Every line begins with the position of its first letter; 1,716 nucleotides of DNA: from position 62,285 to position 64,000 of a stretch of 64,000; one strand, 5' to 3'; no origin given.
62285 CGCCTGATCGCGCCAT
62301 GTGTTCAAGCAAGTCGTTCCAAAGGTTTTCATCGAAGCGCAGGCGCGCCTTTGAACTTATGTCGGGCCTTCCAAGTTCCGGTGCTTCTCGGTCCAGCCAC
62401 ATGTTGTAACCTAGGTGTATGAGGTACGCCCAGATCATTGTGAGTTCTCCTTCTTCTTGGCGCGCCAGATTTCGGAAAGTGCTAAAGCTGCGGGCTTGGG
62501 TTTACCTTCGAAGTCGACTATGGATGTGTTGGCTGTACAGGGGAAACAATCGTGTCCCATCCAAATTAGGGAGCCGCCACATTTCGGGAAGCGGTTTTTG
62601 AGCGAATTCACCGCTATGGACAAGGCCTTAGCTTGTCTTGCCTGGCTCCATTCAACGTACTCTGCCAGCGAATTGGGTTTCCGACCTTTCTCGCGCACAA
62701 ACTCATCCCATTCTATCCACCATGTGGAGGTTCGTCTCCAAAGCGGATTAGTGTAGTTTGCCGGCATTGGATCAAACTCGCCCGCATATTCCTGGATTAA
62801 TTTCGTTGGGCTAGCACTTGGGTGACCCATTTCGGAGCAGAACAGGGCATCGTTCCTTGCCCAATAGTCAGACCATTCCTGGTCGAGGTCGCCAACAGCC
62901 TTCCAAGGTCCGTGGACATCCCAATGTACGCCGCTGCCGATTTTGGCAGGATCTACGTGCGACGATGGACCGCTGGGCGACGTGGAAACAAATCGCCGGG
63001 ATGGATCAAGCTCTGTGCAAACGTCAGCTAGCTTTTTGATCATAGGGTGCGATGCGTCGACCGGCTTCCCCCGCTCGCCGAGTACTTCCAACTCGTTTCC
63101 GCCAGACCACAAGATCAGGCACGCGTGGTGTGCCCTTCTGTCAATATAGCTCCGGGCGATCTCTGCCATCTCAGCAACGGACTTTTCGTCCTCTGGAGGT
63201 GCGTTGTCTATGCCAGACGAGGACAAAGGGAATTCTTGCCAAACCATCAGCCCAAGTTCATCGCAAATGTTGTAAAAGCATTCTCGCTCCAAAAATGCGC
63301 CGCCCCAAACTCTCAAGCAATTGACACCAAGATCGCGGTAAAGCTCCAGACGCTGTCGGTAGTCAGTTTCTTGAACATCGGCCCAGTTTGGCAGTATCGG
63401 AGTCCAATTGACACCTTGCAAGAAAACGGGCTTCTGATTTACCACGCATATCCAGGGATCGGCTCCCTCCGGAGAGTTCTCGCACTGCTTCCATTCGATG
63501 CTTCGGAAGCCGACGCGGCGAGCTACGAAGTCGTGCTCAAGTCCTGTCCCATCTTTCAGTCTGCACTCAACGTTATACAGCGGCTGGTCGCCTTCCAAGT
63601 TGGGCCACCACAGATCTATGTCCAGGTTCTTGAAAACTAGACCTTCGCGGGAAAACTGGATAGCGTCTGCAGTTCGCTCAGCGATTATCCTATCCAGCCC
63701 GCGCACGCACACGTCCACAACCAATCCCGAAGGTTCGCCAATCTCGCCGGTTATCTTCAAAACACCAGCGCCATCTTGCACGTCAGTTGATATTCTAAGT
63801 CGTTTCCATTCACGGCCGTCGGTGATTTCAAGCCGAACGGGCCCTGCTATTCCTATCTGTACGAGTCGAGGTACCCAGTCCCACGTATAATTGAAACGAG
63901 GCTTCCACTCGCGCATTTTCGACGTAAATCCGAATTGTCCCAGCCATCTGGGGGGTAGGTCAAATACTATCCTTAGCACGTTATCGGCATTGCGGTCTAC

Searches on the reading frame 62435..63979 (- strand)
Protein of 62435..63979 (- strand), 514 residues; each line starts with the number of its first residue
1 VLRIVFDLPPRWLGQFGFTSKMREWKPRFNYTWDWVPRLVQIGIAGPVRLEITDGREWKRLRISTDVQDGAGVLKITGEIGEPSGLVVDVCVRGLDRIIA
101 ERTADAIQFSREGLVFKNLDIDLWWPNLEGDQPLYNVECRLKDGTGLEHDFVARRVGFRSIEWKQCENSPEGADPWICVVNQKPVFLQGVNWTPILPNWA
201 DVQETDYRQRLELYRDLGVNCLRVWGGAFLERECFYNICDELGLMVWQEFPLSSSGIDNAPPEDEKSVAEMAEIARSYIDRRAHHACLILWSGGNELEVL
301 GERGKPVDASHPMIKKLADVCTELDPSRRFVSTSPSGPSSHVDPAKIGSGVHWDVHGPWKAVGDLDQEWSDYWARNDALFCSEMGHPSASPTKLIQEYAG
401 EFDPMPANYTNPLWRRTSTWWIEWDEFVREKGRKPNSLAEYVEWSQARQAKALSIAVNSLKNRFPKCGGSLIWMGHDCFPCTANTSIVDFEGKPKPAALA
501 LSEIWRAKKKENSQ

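Call 27: search_protein_families(library=pfam, proteins=[window:62435-63979:-], max_evalue=0.001)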
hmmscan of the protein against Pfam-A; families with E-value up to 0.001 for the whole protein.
window:62435-63979:- (514 aa): 2 families
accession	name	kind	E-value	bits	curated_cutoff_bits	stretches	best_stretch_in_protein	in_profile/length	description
PF02836.23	Glyco_hydro_2_C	-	6.9e-11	42.3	21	1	179-330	9-158/302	Glycosyl hydrolases family 2, TIM barrel domain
PF00703.27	Glyco_hydro_2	-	6.4e-05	24.1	23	1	101-159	49-109/109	Glycosyl hydrolases family 2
